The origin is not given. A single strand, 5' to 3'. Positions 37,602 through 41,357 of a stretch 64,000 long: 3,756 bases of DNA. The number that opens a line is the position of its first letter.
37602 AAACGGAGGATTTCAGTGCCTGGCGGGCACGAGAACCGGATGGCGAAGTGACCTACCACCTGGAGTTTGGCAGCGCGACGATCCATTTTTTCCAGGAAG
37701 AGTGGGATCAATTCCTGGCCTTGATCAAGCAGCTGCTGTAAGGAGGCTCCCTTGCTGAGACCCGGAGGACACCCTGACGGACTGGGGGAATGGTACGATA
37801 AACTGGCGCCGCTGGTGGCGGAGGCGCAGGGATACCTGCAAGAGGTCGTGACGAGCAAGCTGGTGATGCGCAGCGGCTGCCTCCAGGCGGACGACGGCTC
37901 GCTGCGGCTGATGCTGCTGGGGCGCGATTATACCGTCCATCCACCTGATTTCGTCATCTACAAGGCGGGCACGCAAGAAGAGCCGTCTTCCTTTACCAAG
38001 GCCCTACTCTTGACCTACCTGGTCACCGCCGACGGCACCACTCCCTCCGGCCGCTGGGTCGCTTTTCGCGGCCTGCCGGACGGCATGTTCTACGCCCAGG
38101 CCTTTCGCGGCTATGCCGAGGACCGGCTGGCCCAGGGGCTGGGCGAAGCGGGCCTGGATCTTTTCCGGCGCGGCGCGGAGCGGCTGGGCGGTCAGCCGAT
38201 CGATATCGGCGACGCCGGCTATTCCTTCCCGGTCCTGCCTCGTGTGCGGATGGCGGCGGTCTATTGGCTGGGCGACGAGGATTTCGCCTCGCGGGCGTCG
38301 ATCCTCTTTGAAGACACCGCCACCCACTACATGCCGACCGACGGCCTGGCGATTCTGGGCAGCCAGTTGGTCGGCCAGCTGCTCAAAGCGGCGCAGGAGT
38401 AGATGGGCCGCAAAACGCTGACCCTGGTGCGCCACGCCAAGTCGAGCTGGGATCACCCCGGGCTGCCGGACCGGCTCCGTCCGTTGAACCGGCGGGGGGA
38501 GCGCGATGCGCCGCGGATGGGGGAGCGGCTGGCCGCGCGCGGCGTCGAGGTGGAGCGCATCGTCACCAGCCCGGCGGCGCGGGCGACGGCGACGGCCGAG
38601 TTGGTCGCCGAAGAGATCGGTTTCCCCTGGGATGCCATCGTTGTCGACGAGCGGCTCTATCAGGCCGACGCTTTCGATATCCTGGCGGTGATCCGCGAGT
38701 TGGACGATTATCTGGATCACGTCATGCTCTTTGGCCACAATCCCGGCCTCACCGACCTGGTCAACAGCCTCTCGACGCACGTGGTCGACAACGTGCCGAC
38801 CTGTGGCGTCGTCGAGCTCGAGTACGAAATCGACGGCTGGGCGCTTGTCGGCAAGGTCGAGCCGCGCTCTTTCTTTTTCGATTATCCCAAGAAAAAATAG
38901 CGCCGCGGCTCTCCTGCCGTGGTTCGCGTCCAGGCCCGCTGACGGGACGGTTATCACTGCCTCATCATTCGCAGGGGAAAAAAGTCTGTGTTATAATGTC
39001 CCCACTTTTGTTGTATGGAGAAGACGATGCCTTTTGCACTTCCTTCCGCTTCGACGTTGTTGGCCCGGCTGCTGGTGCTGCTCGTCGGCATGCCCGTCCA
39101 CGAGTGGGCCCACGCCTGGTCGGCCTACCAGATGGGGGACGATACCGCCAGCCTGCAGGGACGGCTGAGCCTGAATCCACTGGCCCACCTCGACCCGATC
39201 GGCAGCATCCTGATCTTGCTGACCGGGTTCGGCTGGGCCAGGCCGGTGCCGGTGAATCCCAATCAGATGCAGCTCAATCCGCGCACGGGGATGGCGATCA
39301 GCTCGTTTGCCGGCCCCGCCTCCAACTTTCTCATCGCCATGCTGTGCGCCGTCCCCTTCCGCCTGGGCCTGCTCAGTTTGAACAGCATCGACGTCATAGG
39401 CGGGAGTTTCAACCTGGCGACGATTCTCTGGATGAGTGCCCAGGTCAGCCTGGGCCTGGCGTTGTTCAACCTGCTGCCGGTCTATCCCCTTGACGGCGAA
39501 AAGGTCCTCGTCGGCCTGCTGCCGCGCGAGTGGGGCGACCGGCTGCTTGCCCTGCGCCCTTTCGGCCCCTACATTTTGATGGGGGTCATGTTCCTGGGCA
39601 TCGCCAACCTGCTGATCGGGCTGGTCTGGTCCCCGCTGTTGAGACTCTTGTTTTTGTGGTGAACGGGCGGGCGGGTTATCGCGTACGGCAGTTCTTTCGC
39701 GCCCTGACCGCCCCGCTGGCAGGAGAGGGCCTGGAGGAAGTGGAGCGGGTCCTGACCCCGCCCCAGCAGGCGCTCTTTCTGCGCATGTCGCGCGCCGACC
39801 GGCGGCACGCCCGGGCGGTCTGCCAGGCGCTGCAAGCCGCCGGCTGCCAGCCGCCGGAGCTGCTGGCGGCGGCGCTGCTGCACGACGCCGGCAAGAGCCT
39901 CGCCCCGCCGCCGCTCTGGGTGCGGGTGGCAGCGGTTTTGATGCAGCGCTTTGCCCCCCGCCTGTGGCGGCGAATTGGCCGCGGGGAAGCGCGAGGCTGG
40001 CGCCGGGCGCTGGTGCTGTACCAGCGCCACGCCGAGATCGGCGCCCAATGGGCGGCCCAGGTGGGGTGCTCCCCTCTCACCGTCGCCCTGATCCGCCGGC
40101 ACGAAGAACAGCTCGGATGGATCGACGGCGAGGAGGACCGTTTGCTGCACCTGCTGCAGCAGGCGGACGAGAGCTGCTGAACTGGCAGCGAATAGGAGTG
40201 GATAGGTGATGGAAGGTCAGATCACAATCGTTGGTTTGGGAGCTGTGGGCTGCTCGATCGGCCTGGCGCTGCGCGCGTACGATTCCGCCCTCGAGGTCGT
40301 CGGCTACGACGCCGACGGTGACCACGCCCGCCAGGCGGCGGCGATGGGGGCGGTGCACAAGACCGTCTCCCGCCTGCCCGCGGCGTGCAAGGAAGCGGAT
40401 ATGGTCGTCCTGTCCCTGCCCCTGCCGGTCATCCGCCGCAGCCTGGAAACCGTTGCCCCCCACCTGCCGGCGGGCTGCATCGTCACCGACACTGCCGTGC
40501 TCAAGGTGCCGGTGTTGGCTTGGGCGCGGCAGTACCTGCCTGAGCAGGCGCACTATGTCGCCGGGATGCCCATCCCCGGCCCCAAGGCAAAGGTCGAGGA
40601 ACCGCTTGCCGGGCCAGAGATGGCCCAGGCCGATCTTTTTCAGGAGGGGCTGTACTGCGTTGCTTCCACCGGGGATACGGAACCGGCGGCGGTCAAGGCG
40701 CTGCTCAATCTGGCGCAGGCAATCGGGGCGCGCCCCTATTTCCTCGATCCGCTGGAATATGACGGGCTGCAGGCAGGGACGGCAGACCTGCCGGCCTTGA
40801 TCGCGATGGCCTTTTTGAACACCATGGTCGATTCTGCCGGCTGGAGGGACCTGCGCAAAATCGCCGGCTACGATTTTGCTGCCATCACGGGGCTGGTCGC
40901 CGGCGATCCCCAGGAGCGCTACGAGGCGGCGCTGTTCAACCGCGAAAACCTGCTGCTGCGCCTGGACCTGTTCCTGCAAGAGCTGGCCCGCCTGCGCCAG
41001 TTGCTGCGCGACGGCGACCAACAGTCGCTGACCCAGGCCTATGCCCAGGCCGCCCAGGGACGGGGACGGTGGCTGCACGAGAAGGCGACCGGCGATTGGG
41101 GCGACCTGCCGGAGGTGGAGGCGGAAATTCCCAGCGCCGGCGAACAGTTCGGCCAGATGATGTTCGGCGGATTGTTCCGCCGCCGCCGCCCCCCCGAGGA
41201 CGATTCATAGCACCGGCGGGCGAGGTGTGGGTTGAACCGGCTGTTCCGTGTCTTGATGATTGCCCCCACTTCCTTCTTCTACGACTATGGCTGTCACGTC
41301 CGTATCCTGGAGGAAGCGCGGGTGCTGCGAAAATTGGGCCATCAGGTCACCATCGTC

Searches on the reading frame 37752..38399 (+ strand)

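Call 35: search_protein_families(library=pfam, proteins=[window:37752-38399:+], max_evalue=0.001)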
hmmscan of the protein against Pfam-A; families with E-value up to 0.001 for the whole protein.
window:37752-38399:+ (216 aa): 1 family
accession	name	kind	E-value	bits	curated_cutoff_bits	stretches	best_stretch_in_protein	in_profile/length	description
PF12654.12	DUF3786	-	6.2e-46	156.6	27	1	38-207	6-174/176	Domain of unknown function (DUF3786)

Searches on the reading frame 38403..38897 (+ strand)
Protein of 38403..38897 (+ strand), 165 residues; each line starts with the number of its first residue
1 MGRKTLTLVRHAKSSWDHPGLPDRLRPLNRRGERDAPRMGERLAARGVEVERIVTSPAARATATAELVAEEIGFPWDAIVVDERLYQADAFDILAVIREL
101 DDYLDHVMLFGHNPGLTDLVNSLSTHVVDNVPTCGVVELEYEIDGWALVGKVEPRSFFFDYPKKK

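Call 35: search_protein_families(library=pfam, proteins=[window:38403-38897:+], max_evalue=0.001)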
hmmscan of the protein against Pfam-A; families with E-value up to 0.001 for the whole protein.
window:38403-38897:+ (165 aa): 1 family
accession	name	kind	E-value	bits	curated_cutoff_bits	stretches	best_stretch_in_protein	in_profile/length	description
PF00300.27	His_Phos_1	-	4.8e-12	46.4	21.7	1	6-85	1-77/194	Histidine phosphatase superfamily (branch 1)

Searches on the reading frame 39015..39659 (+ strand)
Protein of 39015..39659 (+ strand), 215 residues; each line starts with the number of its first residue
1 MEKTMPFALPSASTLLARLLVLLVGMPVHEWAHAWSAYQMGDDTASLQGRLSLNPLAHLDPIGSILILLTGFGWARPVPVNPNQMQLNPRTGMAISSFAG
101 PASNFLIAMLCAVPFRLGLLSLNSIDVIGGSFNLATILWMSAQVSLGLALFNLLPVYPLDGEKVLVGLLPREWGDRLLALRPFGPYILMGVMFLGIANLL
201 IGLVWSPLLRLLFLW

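Call 35: search_protein_families(library=pfam, proteins=[window:39015-39659:+], max_evalue=0.001)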
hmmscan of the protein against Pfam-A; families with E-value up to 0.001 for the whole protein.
window:39015-39659:+ (215 aa): 1 family
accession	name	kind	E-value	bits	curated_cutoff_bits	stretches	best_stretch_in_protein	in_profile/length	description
PF02163.28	Peptidase_M50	-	4.5e-11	43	27.2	1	134-170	159-195/221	Peptidase family M50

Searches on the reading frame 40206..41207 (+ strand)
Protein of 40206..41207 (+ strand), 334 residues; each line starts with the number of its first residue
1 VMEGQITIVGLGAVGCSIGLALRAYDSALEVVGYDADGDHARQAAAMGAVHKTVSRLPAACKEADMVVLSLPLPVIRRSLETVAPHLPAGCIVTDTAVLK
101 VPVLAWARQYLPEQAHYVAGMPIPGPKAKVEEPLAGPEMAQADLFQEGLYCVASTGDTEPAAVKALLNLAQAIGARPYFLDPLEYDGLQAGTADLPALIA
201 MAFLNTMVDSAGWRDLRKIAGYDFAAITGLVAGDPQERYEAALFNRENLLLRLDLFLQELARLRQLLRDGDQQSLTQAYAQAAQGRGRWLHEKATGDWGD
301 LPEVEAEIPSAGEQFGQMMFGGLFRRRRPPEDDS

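Call 35: search_protein_families(library=pfam, proteins=[window:40206-41207:+], max_evalue=0.001)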
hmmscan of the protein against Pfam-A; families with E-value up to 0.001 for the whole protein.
window:40206-41207:+ (334 aa): 6 families
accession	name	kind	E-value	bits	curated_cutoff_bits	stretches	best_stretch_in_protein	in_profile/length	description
PF02153.23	PDH_N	-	2e-23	83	26.5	1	18-176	1-151/154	Prephenate dehydrogenase, nucleotide-binding domain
PF20463.3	PDH_C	-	7.8e-09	36.2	22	1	182-278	2-99/102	Prephenate dehydrogenase, dimerization domain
PF03807.23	F420_oxidored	-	2.1e-06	28.6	21.6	1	5-97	1-92/94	NADP oxidoreductase coenzyme F420-dependent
PF03446.21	NAD_binding_2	-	1.2e-05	25.8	21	1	5-131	1-127/161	NAD binding domain of 6-phosphogluconate dehydrogenase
PF01266.30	DAO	-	0.0001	22.4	27.9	1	6-178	2-167/353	FAD dependent oxidoreductase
PF02826.25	2-Hacid_dh_C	-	0.00066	19.5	25.1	0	5-73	38-101/178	D-isomer specific 2-hydroxyacid dehydrogenase, NAD binding domain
